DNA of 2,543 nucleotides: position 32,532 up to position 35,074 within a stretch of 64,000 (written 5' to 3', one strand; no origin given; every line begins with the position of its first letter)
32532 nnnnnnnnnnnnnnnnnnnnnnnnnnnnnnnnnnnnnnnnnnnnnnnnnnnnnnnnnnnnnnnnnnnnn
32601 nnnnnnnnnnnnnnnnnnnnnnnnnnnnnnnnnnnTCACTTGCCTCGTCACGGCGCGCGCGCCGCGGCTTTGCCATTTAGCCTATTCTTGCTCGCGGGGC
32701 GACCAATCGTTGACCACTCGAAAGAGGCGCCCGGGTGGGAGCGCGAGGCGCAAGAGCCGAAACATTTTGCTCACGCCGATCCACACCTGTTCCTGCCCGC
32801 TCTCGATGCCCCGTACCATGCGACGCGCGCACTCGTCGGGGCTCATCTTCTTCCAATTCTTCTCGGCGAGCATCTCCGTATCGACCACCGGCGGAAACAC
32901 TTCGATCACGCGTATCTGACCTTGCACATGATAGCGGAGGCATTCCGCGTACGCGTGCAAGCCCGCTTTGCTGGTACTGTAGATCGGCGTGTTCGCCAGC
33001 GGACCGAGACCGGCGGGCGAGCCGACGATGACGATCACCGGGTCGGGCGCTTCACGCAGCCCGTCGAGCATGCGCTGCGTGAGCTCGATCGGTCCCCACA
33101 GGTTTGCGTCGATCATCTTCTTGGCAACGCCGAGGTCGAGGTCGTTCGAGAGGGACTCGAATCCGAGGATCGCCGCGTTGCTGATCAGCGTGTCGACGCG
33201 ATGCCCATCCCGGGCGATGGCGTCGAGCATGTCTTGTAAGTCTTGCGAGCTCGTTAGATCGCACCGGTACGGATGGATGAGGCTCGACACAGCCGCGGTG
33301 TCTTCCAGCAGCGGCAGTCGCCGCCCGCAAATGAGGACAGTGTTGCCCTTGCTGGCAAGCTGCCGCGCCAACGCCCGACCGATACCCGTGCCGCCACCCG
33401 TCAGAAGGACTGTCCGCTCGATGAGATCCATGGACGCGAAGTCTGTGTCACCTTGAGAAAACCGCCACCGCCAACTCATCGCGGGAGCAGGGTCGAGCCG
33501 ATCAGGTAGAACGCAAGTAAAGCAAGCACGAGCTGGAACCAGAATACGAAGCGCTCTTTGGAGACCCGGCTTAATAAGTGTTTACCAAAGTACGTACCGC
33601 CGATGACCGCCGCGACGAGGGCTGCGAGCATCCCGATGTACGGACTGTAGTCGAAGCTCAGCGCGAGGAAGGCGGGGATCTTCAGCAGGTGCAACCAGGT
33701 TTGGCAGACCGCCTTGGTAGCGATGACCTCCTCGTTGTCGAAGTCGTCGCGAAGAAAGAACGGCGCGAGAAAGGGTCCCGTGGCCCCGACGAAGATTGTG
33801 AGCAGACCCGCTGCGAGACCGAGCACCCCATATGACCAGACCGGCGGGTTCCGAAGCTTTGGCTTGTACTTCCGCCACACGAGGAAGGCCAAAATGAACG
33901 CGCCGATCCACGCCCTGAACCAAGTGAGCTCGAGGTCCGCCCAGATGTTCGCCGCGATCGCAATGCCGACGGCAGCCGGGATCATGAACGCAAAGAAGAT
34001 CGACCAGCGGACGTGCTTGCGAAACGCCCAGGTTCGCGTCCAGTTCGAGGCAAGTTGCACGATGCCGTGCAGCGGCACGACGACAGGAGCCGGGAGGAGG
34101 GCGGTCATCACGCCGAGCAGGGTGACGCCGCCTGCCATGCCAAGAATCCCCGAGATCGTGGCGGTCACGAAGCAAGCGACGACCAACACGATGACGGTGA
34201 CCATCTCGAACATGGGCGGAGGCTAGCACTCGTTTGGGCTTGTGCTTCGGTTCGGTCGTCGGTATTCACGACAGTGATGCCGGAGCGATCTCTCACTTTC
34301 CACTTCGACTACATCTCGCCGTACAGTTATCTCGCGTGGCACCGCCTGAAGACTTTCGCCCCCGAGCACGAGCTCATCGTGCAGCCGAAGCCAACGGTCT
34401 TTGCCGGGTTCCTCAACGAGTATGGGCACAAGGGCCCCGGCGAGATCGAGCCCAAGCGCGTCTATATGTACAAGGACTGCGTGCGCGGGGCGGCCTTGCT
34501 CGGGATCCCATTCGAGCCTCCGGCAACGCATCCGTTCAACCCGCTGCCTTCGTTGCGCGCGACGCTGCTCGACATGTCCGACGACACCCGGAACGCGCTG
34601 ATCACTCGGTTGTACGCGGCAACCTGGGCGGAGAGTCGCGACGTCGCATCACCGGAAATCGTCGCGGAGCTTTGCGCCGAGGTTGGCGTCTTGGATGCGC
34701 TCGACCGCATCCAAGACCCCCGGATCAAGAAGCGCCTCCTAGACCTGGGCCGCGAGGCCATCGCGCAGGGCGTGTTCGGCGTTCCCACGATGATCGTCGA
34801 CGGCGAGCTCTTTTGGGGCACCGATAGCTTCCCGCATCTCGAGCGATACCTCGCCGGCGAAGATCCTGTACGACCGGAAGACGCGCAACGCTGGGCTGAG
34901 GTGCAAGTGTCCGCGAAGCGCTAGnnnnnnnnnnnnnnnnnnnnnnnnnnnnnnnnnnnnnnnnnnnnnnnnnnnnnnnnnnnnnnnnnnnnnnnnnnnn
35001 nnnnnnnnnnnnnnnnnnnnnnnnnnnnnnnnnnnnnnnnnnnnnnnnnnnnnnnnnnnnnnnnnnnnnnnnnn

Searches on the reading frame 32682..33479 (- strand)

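Call 70: search_protein_families(library=pfam, proteins=[window:32682-33479:-], max_evalue=0.0001)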
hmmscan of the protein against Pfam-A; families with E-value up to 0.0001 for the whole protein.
window:32682-33479:- (265 aa): 4 families
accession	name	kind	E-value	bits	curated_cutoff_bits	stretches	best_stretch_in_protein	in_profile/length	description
PF00106.31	adh_short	-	2.1e-37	128.9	26.6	1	23-208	2-191/195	short chain dehydrogenase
PF13561.12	adh_short_C2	-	7.5e-21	75.2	27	1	31-207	6-184/236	Enoyl-(Acyl carrier protein) reductase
PF08659.16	KR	-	8.3e-10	39.3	22.6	1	23-179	2-161/180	KR domain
PF01370.27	Epimerase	-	9.6e-05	22.3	20.9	0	24-160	1-121/240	NAD dependent epimerase/dehydratase family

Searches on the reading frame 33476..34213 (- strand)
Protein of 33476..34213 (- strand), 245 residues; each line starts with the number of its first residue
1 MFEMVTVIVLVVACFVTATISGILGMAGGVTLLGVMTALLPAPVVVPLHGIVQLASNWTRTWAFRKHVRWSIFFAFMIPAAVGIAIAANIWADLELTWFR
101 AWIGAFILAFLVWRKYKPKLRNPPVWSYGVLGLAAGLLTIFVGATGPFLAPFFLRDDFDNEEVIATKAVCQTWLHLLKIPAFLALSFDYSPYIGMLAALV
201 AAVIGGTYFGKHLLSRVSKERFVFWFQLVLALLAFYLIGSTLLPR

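Call 12: search_protein_families(library=pfam, proteins=[window:33476-34213:-], max_evalue=0.01)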
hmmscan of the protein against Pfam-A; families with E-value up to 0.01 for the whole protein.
window:33476-34213:- (245 aa): 1 family
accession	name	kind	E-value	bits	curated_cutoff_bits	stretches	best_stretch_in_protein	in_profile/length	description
PF01925.25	TauE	-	7.5e-27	95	32.6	1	11-237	2-237/237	Sulfite exporter TauE/SafE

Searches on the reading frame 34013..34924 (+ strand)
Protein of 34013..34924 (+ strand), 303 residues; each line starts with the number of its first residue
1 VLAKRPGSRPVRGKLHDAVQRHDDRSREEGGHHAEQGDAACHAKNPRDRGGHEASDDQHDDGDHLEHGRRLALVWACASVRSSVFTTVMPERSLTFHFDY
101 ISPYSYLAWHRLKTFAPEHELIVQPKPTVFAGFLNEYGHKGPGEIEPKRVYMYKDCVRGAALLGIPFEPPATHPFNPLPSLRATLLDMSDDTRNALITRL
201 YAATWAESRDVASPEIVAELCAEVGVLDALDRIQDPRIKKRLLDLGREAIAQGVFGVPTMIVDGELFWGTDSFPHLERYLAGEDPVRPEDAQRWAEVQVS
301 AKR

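Call 70: search_protein_families(library=pfam, proteins=[window:34013-34924:+], max_evalue=0.0001)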
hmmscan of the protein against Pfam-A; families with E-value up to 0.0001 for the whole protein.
window:34013-34924:+ (303 aa): 1 family
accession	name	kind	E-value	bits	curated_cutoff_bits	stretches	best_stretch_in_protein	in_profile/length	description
PF01323.26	DSBA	-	1.3e-29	103.8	25.6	1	94-280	2-190/191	DSBA-like thioredoxin domain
